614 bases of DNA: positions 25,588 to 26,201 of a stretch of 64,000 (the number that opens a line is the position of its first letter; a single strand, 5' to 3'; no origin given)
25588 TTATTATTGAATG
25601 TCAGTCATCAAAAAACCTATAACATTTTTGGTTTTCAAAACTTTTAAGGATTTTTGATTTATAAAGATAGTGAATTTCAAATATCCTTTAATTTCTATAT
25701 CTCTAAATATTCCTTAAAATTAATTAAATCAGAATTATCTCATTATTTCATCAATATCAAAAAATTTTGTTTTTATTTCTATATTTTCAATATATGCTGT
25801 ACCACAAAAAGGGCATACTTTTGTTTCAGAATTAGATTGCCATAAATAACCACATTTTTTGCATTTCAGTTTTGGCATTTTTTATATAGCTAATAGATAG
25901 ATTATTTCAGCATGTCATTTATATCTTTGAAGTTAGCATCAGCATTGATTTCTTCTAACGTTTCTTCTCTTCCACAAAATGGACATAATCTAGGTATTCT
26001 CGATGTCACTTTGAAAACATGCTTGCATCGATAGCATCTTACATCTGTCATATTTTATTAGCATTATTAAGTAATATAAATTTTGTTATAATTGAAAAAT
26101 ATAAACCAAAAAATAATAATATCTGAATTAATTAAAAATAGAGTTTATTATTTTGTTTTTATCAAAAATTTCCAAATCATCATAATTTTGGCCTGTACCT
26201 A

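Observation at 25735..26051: Two tandem paralogous small Zn-ribbon genes missed by the ORF track between srp54 and ftsY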

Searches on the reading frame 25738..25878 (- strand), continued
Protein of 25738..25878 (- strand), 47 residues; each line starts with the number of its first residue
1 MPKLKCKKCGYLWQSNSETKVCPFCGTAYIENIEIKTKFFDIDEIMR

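Call 43: search_protein_families(library=pfam, alignment_id=A4, max_evalue=0.01)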
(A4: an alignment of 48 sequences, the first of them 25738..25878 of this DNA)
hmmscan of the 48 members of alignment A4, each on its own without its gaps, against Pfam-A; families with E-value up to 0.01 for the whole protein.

A. member 1, window:25738-25878:- (47 aa): 11 families
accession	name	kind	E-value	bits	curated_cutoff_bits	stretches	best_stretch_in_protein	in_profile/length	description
PF23455.1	DUF7129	-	3.7e-05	23.8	30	1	6-33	14-40/45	Domain of unknown function (DUF7129)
PF21349.2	RUBY_RBDX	-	4.7e-05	23.2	26.5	1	5-26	2-23/30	Rubrerythrin, rubredoxin-like domain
PF10571.15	UPF0547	-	0.00051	20.6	29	0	19-26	14-21/26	Uncharacterised protein family UPF0547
PF08271.17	Zn_Ribbon_TF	-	0.00076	19.4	29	0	21-31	2-12/43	TFIIB zinc-binding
PF01155.25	HypA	-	0.0008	19.9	28.9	1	3-33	70-100/112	Hydrogenase/urease nickel incorporation, metallochaperone, hypA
PF14446.12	Prok-RING_1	-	0.003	17.9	29.1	1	3-29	4-30/54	Prokaryotic RING finger family 1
PF24292.1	DUF7479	-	0.0046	17.5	27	0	17-44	28-55/60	Domain of unknown function (DUF7479)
PF09723.15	Zn_ribbon_8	-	0.0047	17.4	34.4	1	5-27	7-34/41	Zinc ribbon domain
PF14369.11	Zn_ribbon_19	-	0.0073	16.9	30.8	0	11-33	13-35/35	zinc-ribbon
PF13717.11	Zn_ribbon_4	-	0.0081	16.5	30.3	0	3-13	25-35/36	zinc-ribbon domain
PF06221.18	zf-C2HC5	-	0.0087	16.5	25.8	1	5-33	19-48/54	Putative zinc finger motif, C2HC5-type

B. families by the number of members that match (of 48 scanned): 51 families (the first 25 are shown)
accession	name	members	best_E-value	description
PF01155.25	HypA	40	1.6e-06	Hydrogenase/urease nickel incorporation, metallochaperone, hypA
PF23470.1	Zn_ribbon_PF0610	17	1.2e-05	PF0610 rubredoxin-like zinc beta-ribbon domain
PF21349.2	RUBY_RBDX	16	1e-05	Rubrerythrin, rubredoxin-like domain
PF17207.9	MCM_OB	11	0.00019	MCM OB domain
PF09723.15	Zn_ribbon_8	11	0.00041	Zinc ribbon domain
PF23458.2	DUF7130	9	0.00063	Domain of unknown function (DUF7130)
PF23455.1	DUF7129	7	3.7e-05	Domain of unknown function (DUF7129)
PF08271.17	Zn_Ribbon_TF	7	0.00021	TFIIB zinc-binding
PF14311.12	DUF4379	5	0.0029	Probable Treble clef zinc finger domain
PF25206.1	DUF7836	4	0.00051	Domain of unknown function (DUF7836)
PF01096.23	Zn_ribbon_TFIIS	4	0.00086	Transcription factor S-II (TFIIS)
PF14690.11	Zn_ribbon_ISL3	4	0.0022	zinc-finger of transposase IS204/IS1001/IS1096/IS1165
PF13717.11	Zn_ribbon_4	3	1.4e-05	zinc-ribbon domain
PF13248.11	Zn_ribbon_3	3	0.0003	zinc-ribbon domain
PF22109.2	Zn_ribbon_tTFIIB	3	0.00033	Transcription factor IIB, zinc ribbon, Trypanosome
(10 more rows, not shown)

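Call 53: find_encoding_contigs(protein=P0130, flank=4000, max_places=1)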
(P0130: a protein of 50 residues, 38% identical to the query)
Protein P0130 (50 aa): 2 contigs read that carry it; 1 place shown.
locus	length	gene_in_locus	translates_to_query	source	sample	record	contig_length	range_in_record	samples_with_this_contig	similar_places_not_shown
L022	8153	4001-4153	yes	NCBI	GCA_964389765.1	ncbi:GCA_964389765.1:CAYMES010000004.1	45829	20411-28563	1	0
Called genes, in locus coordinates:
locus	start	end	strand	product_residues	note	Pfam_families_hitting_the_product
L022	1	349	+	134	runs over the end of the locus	-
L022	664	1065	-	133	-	PF04892:VanZ-LLP1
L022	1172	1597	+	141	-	PF02996:Prefoldin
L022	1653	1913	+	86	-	-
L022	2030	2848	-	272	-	PF01008:IF-2B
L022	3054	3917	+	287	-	PF01944:SpoIIM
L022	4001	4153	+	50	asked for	PF01155:HypA (weak)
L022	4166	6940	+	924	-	PF02516:STT3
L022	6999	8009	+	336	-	PF00953:Glycos_transf_4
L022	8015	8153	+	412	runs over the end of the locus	PF01943:Polysacc_synt, PF13440:Polysacc_synt_3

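Call 54: find_encoding_contigs(protein=P0137, flank=4000, max_places=1)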
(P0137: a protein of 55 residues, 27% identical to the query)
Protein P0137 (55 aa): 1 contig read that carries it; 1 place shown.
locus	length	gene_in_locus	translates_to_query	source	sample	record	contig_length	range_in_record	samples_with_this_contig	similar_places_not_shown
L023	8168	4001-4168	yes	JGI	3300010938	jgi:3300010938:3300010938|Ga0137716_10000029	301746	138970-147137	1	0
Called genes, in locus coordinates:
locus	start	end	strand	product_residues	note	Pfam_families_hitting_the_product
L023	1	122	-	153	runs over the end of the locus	PF03439:Spt5-NGN, PF00467:KOW (weak)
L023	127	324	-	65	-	PF00584:SecE (weak)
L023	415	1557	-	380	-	PF00091:Tubulin, PF12327:FtsZ_C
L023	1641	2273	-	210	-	PF00254:FKBP_C, PF22199:FKBP26_IF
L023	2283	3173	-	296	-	PF00480:ROK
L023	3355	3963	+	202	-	PF00827:Ribosomal_L15e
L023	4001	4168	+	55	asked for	-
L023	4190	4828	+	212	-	PF00406:ADK, PF13207:AAA_17, PF05191:ADK_lid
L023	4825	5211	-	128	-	-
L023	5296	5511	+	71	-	-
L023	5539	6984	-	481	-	-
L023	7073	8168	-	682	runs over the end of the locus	PF02463:SMC_N (weak), PF13175:AAA_15, PF13476:AAA_23, PF13304:AAA_21 (weak)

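Call 55: find_encoding_contigs(protein=P0141, flank=4000, max_places=2)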
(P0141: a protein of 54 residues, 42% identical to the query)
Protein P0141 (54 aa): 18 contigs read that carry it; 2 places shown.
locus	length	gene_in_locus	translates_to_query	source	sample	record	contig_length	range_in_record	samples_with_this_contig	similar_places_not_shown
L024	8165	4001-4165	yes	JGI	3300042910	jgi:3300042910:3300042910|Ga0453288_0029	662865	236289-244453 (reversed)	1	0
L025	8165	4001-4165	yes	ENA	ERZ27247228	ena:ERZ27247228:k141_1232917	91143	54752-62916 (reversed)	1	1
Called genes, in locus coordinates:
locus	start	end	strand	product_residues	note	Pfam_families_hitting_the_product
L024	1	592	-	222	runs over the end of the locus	-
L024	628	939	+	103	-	PF01866:Diphthamide_syn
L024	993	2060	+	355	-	-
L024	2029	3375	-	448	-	-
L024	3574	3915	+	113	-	PF02261:Asp_decarbox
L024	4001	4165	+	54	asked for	PF09723:Zn_ribbon_8 (weak), PF21349:RUBY_RBDX (weak)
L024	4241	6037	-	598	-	PF00501:AMP-binding, PF13193:AMP-binding_C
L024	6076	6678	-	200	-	PF04893:Yip1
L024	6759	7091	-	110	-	PF01588:tRNA_bind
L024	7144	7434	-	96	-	-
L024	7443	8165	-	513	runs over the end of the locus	PF00133:tRNA-synt_1, PF01406:tRNA-synt_1e, PF01921:tRNA-synt_1f (faint), PF09334:tRNA-synt_1g, PF00133:tRNA-synt_1, PF08264:Anticodon_1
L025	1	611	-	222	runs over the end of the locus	-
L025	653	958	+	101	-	PF01866:Diphthamide_syn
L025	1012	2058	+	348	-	-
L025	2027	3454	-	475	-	-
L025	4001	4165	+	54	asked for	PF09723:Zn_ribbon_8 (weak), PF21349:RUBY_RBDX (weak)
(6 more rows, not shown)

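Call 56: predict_structure(alignment_id=A4)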
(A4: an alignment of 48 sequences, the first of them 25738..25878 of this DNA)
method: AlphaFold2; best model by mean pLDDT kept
length: 47 residues; sequences in the alignment: 48
mean_pLDDT: 68.2   pTM: 0.40
mean pLDDT of the five models: 68.2, 67.3, 66.3, 65.1, 63.0
residues with pLDDT >= 90: 0; 70-90: 26; 50-70: 20; < 50: 1
segments of 3 or more residues with pLDDT < 50: none
pLDDT, mean of each block of 10 residues (from residue 1): 76 72 74 61 54
secondary structure, 60 per line:
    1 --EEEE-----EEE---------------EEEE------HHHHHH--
elements in order: E3-6 E12-14 E30-33 H40-45

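Call 59: fold_search(model_id=the predicted structure, library=pdb)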
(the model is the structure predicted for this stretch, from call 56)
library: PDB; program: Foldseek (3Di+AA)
matches with E <= 10: 394; with E <= 0.001: 0
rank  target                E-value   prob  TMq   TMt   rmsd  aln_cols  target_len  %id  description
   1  8ofb                  9.5e-02  1.00  0.54  0.03   1.2        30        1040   27  Crystal Structure of T. maritima reverse gyrase with a minimal latch, hexagonal form (released 2023-04-26)
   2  1ryt                  1.0e-01  0.97  0.51  0.15   2.2        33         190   30  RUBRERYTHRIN (released 1997-05-15)
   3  5iy0_A                1.2e-01  0.98  0.53  0.11   5.0        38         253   29  PfMCM N-terminal domain double hexamer (released 2016-07-13)
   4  4pog_G                1.2e-01  0.98  0.58  0.12   4.9        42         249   28  MCM-ssDNA co-crystal structure (released 2014-04-09)
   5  1b71                  1.3e-01  0.97  0.51  0.15   2.2        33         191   30  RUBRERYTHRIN (released 2000-01-26)
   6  1t9p_A                1.3e-01  0.96  0.52  0.46   3.0        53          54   24  Crystal Structure of V44A, G45P Cp Rubredoxin (released 2004-10-05)
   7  4ywl_A                1.6e-01  0.97  0.52  0.11   4.9        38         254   29  Pyrococcus furiosus MCM N-terminal domain F179A point mutant pentameric ring (released 2015-09-23)
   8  4tpu                  1.6e-01  0.96  0.51  0.16   2.3        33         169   36  CRYSTAL STRUCTURE OF FERREDOXIN-DEPENDENT DISULFIDE REDUCTASE FROM METHANOSARCINA ACETIVORANS (released 2015-05-13)
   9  1t9o_A                1.6e-01  0.93  0.52  0.47   2.9        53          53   24  Crystal Structure of V44G Cp Rubredoxin (released 2004-10-05)
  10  4ddt                  1.7e-01  0.99  0.54  0.03   1.2        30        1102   27  Thermotoga maritima reverse gyrase, C2 FORM 2 (released 2012-12-26)
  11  5xog_L                2.1e-01  0.99  0.60  0.63   1.3        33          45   27  RNA Polymerase II elongation complex bound with Spt5 KOW5 and Elf1 (released 2017-08-16)
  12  1yk5_A                2.2e-01  0.91  0.53  0.48   2.8        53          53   28  Pyrococcus abyssi rubredoxin (released 2006-01-17)
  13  7rxn                  2.2e-01  0.87  0.49  0.45   2.8        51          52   25  STRUCTURE OF RUBREDOXIN FROM DESULFOVIBRIO VULGARIS AT 1.5 A RESOLUTION (released 1991-07-15)
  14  1c09_A                2.4e-01  0.91  0.53  0.48   2.9        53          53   24  RUBREDOXIN V44A CP (released 2001-02-21)
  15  2pve_A                2.4e-01  0.84  0.48  0.44   3.3        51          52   27  NMR and X-ray Analysis of Structural Additivity in Metal Binding Site-Swapped Hybrids of Rubredoxin (released 2007-12-18)
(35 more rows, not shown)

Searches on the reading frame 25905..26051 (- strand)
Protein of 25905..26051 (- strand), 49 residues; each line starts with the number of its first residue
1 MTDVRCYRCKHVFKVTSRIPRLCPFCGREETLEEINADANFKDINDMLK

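Call 3: search_protein_families(library=pfam, proteins=[window:25905-26051:-], max_evalue=10)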
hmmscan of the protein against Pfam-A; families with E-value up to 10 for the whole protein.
seq(49 aa): 14 families
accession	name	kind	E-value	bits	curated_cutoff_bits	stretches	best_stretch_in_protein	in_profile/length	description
PF23470.1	Zn_ribbon_PF0610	-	0.0015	18.7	26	1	5-29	3-27/39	PF0610 rubredoxin-like zinc beta-ribbon domain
PF23458.2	DUF7130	-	0.0019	18.5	35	1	5-30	55-80/89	Domain of unknown function (DUF7130)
PF01155.25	HypA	-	0.0049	17.3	28.9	1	3-31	70-97/112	Hydrogenase/urease nickel incorporation, metallochaperone, hypA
PF14369.11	Zn_ribbon_19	-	0.0059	17.2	30.8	1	6-28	5-29/35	zinc-ribbon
PF08772.16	Zn_ribbon_NOB1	-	0.0073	16.8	24.9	1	5-38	10-40/72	Nin one binding (NOB1) Zn-ribbon like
PF09723.15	Zn_ribbon_8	-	0.013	15.9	34.4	1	5-30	7-36/41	Zinc ribbon domain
PF09845.14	OapC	-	0.029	15.1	23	1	5-29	3-28/133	Origin-associated protein OapC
PF14354.12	Lar_restr_allev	-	0.032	14.9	28.6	1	23-35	6-18/58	Restriction alleviation protein Lar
PF12760.12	Zn_ribbon_IS1595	-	0.038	14.4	25.4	1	21-30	20-28/46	Transposase zinc-ribbon domain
PF24440.1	DUF7559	-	0.051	14.3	27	1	23-36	38-51/52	Family of unknown function (DUF7559)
PF13717.11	Zn_ribbon_4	-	0.059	13.8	30.3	1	3-14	25-36/36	zinc-ribbon domain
PF17207.9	MCM_OB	-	0.059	13.6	24.8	1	4-44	35-77/126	MCM OB domain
PF13719.11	Zn_ribbon_5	-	0.23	11.7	29.3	1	4-15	26-37/37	zinc-ribbon domain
PF19769.4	CPxCG_zf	-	0.3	11.3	27.2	1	4-22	24-42/183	CPxCG-related zinc finger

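Call 4: search_protein_families(library=ncbifam, proteins=[window:25905-26051:-], max_evalue=10)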
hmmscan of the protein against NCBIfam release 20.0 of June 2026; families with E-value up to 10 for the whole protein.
seq(49 aa): 9 families
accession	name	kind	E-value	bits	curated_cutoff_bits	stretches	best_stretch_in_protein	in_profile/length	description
TIGR03655.1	anti_R_Lar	subfamily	0.0044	17.3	39.6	1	23-36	4-18/55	Lar family restriction alleviation protein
TIGR02098.1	MJ0042_CXXC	domain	0.0097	15.6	20.9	1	3-15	25-37/38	MJ0042-type zinc finger domain-containing protein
TIGR02605.1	CxxC_CxxC_SSSS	subfamily_domain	0.02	15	31.3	1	5-31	7-37/52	FmdB family zinc ribbon protein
NF047912.1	ECs_2282_CxxC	subfamily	0.023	14.6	37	2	23-38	30-45/60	ECs_2282 family putative zinc-binding protein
TIGR04165.1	methano_modCys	hypoth_equivalog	0.04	14.2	60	1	22-43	9-30/50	TIGR04165 family Cys-rich peptide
NF002796.0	PRK02935.1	equivalog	0.048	13.5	108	1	3-42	70-108/118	hypothetical protein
TIGR00100.1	hypA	equivalog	0.067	13.3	88.1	1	3-31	70-98/116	hydrogenase maturation nickel metallochaperone HypA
NF041664.1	RNAP_arch_Epp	equivalog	0.092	12.7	50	1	6-34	3-26/57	transcription elongation factor subunit Spt4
NF001606.0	PRK00398.1-3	equivalog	0.16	11.8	72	1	5-28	4-27/44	DNA-directed RNA polymerase subunit P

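Call 9: find_homologous_proteins(query=window:25905-26051:-, max_evalue=1)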
Query seq(49 aa) (49 aa): 1 proteins with E <= 1 among 1 candidates.
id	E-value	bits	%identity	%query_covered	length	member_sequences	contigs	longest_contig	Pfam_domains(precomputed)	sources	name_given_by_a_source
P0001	2.3e-27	109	100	100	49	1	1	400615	-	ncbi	ncbi:MAG: hypothetical protein QW041_01455 [Candidatus Pacearchaeota archaeon]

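Call 15: find_encoding_contigs(protein=P0001, flank=3000, max_places=5)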
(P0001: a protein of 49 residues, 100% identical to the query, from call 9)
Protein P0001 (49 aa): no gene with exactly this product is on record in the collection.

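Call 67: search_solved_structures(query=A6, max_evalue=1, show_alignments=2)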
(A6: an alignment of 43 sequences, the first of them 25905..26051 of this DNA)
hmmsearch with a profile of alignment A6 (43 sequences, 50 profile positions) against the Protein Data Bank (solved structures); distinct sequences matched with E-value up to 1: 95 (the best 60 are shown).
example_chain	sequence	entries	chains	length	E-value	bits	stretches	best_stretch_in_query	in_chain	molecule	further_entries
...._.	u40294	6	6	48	0.00013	24.8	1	1-30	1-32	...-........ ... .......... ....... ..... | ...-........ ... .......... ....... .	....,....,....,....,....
2pmz_P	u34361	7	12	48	0.00017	24.3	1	1-30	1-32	DNA-directed RNA polymerase subunit P | DNA-DIRECTED RNA POLYMERASE RPO12 SUBUNIT | RNA POLYMERASE SUBUNIT 12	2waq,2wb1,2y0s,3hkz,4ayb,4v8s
2gmg_A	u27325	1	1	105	0.00091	22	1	5-33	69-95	hypothetical protein Pf0610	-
5egb_A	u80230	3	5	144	0.0014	21.4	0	4-17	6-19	Histone-lysine N-methyltransferase PRDM9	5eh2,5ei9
5v3g_D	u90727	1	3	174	0.0023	20.8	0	4-17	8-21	PR domain zinc finger protein 9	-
36ro_P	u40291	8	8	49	0.0031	20.3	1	3-30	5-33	DNA-directed RNA polymerase subunit Rpo12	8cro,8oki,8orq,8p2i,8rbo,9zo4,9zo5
8hku_L37A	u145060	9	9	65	0.0043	19.9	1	18-35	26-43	50S ribosomal protein L37Ae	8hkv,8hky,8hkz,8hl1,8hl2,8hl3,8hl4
4qiw_P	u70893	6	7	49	0.0053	19.6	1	3-30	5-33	DNA-directed RNA polymerase subunit P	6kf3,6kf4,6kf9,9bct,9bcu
1spw_A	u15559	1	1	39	0.013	18.3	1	2-32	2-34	Rubredoxin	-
9zdi_A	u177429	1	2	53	0.014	18.2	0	1-15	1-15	Rubredoxin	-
9fhl_W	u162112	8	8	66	0.019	17.8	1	3-42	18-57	Small ribosomal subunit protein eS27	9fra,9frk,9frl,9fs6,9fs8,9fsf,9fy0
1qyp_A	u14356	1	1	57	0.022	17.6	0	4-15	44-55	RNA POLYMERASE II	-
1c09_A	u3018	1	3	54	0.035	16.9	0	1-15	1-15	RUBREDOXIN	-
9ta4_A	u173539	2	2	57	0.039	16.8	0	1-15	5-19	Rubredoxin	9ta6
2i13_A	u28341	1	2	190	0.044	16.6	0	15-30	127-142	Aart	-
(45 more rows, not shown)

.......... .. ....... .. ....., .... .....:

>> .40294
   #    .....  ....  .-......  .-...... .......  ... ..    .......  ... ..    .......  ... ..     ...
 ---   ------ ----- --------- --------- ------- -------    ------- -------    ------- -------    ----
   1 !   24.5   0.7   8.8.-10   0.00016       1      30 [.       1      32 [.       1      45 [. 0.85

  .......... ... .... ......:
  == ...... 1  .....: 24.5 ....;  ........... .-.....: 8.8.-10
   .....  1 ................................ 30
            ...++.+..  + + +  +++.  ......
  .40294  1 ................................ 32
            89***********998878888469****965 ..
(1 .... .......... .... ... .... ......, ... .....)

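Call 72: predict_structure(alignment_id=A6)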
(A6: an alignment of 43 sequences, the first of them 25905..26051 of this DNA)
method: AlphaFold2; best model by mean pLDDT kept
length: 49 residues; sequences in the alignment: 43
mean_pLDDT: 76.4   pTM: 0.47
mean pLDDT of the five models: 76.4, 76.0, 74.4, 74.4, 73.6
residues with pLDDT >= 90: 1; 70-90: 35; 50-70: 13; < 50: 0
segments of 3 or more residues with pLDDT < 50: none
pLDDT, mean of each block of 10 residues (from residue 1): 85 83 84 72 55
secondary structure, 60 per line:
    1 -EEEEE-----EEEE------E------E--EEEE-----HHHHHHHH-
elements in order: E2-6 E12-15 E32-35 H41-48
